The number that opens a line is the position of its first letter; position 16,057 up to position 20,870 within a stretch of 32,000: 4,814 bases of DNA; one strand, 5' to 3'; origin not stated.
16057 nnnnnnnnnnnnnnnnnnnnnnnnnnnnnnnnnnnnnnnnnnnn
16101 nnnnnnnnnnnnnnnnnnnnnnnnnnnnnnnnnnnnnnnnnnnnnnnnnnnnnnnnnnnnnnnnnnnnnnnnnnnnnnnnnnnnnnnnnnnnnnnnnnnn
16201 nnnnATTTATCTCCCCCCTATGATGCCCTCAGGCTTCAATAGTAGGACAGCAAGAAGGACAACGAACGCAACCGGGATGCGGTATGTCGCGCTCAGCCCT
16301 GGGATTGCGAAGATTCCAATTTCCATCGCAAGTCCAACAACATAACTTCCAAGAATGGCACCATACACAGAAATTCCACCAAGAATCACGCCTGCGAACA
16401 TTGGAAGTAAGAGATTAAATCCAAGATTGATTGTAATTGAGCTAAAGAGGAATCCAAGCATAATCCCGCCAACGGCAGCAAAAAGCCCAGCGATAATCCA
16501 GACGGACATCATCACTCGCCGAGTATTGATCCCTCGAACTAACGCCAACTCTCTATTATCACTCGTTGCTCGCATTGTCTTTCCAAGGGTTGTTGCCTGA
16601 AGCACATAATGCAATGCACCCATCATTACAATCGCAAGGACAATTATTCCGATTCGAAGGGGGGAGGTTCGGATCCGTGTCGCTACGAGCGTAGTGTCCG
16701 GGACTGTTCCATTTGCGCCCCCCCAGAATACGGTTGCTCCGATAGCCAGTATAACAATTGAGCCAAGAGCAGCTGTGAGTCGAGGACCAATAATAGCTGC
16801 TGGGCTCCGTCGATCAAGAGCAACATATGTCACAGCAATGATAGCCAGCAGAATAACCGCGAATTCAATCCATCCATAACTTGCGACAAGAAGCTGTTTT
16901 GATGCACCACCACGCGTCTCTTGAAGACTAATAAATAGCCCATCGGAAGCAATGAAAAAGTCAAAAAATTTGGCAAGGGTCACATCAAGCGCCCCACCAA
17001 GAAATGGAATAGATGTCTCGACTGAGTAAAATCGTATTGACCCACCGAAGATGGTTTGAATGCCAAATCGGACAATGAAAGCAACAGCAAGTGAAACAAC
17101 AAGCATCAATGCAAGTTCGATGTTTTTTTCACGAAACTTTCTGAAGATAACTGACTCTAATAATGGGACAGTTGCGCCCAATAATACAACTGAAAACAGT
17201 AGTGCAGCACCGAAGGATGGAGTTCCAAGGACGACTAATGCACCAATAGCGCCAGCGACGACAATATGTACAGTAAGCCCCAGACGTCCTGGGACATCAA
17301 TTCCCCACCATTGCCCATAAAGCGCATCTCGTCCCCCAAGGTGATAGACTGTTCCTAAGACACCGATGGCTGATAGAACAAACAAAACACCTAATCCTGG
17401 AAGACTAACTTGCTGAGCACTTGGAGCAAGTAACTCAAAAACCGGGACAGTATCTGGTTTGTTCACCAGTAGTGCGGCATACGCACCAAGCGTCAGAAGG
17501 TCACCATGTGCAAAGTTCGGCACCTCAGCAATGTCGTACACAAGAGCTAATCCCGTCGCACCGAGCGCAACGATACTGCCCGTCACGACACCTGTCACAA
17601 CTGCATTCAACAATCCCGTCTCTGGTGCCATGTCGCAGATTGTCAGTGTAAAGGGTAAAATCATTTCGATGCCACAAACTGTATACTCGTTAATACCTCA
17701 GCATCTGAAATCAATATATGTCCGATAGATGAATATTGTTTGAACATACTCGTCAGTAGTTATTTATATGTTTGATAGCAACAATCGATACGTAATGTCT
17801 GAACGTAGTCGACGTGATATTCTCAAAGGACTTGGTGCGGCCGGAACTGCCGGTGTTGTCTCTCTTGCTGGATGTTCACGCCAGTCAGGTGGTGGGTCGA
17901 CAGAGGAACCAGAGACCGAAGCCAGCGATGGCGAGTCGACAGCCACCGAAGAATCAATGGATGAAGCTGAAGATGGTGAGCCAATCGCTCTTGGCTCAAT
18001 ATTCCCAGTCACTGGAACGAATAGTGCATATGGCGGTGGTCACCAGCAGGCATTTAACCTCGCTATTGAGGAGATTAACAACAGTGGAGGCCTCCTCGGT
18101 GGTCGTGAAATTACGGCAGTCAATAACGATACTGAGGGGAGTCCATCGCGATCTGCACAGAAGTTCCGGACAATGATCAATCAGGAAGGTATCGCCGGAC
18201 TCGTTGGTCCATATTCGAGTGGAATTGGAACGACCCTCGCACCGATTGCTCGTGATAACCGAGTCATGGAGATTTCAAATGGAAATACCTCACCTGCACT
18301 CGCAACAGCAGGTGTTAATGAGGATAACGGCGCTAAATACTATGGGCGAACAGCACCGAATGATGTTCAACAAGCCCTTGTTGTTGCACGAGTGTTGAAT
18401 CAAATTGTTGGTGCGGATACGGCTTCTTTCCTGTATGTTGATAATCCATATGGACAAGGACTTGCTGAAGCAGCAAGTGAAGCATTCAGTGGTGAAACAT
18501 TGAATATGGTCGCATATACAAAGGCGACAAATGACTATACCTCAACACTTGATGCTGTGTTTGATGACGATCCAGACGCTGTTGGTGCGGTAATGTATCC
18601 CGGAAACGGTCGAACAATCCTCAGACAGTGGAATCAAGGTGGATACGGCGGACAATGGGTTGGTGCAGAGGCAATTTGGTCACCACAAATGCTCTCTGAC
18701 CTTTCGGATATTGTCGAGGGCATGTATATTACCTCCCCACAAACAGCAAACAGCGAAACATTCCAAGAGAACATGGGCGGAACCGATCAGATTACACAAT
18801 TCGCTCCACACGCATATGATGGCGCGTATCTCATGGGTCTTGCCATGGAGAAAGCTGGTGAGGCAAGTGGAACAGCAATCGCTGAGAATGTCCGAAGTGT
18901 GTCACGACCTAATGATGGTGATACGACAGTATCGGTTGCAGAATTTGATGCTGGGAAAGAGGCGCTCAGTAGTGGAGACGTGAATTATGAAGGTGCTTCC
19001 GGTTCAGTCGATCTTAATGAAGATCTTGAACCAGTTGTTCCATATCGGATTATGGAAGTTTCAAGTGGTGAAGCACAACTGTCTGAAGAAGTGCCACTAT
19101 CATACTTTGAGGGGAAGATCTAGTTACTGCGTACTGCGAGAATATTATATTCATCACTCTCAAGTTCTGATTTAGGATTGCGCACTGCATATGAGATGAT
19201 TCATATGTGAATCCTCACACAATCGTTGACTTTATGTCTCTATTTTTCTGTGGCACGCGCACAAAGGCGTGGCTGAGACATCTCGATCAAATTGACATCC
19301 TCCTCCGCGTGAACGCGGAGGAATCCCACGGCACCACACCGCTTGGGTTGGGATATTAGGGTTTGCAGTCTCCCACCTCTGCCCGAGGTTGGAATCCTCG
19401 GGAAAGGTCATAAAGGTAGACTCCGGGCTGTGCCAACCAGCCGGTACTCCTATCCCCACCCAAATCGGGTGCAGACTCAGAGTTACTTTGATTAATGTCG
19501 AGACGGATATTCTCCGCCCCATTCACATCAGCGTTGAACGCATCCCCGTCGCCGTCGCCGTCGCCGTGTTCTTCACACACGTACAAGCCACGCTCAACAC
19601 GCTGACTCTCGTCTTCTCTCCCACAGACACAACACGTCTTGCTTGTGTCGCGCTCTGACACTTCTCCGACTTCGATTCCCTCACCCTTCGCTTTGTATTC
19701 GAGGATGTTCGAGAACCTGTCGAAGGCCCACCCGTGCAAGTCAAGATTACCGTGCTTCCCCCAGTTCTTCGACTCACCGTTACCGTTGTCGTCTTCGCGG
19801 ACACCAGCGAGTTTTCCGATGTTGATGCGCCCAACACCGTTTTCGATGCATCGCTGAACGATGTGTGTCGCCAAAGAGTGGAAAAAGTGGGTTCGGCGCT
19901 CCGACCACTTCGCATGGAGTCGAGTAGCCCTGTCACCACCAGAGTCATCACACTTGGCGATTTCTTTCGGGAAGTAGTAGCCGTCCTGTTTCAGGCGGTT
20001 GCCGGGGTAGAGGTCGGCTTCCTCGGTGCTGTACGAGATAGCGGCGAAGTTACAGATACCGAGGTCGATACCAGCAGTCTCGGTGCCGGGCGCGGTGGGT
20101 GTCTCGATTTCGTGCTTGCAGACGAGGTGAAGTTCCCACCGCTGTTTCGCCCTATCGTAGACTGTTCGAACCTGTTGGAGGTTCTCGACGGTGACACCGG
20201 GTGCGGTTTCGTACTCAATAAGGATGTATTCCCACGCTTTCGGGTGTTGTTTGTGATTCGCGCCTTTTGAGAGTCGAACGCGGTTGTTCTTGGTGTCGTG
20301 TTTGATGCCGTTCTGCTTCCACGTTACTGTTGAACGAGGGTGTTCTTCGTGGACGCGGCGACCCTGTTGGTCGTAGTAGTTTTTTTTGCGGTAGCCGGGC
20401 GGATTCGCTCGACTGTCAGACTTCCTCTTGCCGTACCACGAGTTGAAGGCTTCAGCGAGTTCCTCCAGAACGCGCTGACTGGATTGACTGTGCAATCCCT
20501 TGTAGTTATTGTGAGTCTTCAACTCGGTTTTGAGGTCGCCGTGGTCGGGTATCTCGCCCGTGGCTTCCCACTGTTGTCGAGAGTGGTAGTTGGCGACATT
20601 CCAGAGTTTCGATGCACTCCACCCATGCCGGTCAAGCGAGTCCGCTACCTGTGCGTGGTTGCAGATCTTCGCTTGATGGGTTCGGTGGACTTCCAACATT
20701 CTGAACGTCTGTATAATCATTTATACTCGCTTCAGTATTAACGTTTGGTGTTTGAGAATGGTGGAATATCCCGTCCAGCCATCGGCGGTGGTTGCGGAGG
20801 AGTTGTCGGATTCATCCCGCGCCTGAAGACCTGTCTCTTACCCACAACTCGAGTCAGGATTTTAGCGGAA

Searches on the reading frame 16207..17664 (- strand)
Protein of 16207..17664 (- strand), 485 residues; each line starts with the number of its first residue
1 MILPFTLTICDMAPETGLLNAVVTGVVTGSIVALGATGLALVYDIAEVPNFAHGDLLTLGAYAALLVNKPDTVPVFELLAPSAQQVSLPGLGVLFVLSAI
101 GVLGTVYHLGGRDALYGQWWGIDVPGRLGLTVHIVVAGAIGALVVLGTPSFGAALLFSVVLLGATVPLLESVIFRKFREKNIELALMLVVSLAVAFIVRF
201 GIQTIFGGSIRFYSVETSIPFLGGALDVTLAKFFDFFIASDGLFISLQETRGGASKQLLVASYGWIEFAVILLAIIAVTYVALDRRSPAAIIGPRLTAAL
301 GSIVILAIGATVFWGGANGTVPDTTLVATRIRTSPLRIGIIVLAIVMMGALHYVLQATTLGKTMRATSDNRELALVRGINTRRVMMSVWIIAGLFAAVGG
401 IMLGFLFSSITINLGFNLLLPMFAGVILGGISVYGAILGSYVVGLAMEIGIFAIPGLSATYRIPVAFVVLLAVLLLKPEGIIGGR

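Call 33: find_encoding_contigs(protein=window:16207-17664:-, flank=1000, max_places=4)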
Protein window:16207-17664:- (485 aa): 23 contigs read that carry it; 4 places shown.
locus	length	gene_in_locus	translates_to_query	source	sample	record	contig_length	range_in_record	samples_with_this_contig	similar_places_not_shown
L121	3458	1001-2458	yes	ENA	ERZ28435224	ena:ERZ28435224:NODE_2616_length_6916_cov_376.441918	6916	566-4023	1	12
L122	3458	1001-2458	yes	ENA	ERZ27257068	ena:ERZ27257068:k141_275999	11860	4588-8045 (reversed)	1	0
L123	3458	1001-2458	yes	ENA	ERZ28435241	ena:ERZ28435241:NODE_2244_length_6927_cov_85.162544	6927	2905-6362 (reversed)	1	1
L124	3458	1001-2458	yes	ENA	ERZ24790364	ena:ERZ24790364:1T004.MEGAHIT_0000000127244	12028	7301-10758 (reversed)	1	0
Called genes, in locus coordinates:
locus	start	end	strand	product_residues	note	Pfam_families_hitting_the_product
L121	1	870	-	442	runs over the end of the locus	PF13433:Peripla_BP_5, PF13458:Peripla_BP_6, PF01094:ANF_receptor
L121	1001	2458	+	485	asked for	PF02653:BPD_transp_2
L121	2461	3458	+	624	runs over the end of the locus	PF02653:BPD_transp_2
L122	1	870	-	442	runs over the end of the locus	PF13433:Peripla_BP_5, PF13458:Peripla_BP_6, PF01094:ANF_receptor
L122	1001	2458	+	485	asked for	PF02653:BPD_transp_2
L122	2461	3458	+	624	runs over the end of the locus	PF02653:BPD_transp_2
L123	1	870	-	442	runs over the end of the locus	PF13433:Peripla_BP_5, PF13458:Peripla_BP_6, PF01094:ANF_receptor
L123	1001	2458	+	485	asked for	PF02653:BPD_transp_2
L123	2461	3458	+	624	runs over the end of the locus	PF02653:BPD_transp_2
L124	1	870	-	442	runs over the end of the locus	PF13433:Peripla_BP_5, PF13458:Peripla_BP_6, PF01094:ANF_receptor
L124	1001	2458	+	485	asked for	PF02653:BPD_transp_2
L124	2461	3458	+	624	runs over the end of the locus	PF02653:BPD_transp_2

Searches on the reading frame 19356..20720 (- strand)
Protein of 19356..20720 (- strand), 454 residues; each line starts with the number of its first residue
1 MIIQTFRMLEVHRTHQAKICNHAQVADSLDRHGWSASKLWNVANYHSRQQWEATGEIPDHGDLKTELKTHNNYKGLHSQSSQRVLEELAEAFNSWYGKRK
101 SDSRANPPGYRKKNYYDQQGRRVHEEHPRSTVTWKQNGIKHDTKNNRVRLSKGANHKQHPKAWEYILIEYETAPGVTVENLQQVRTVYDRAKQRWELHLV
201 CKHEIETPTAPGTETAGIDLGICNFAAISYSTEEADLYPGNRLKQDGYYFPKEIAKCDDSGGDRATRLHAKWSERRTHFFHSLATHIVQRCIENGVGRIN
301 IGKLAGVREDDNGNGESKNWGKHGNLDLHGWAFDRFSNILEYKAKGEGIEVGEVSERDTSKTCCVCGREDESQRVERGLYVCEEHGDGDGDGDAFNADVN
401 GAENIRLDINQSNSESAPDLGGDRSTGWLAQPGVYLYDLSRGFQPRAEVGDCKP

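Call 7: search_protein_families(library=pfam, proteins=[window:19356-20720:-], max_evalue=0.01)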
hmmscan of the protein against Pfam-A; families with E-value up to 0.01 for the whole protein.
window:19356-20720:- (454 aa): 2 families
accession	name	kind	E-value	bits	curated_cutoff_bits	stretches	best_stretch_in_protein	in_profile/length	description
PF01385.25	OrfB_IS605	-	5.5e-28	98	30.5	1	198-307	1-119/120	Probable transposase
PF07282.18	Cas12f1-like_TNB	-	2.2e-14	53.8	26.3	1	333-405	1-60/60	Cas12f1-like, TNB domain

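Call 8: search_protein_families(library=ncbifam, proteins=[window:19356-20720:-], max_evalue=0.01)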
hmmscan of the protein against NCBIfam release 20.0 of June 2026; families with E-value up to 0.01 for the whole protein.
window:19356-20720:- (454 aa): 5 families
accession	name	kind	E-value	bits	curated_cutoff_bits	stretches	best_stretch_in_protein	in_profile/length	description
NF040570.1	guided_TnpB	subfamily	3.1e-56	191.3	100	1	20-406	6-387/389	RNA-guided endonuclease TnpB family protein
NF049972.1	CRISPR_Cas12f2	exception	1.9e-14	53.3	450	1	217-405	330-515/524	type V CRISPR-associated effector Cas12f2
TIGR01766.2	TIGR01766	domain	7.2e-14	52.1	32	1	274-360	3-82/82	IS200/IS605 family accessory protein TnpB-related protein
NF038281.1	IS200_TnpB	exception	5.1e-10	39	425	1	67-405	59-355/360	IS200/IS605 family element RNA-guided endonuclease TnpB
NF038192.1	V_cas_c2c8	exception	7.4e-05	22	350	1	266-372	344-456/457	type V CRISPR-associated protein C2c8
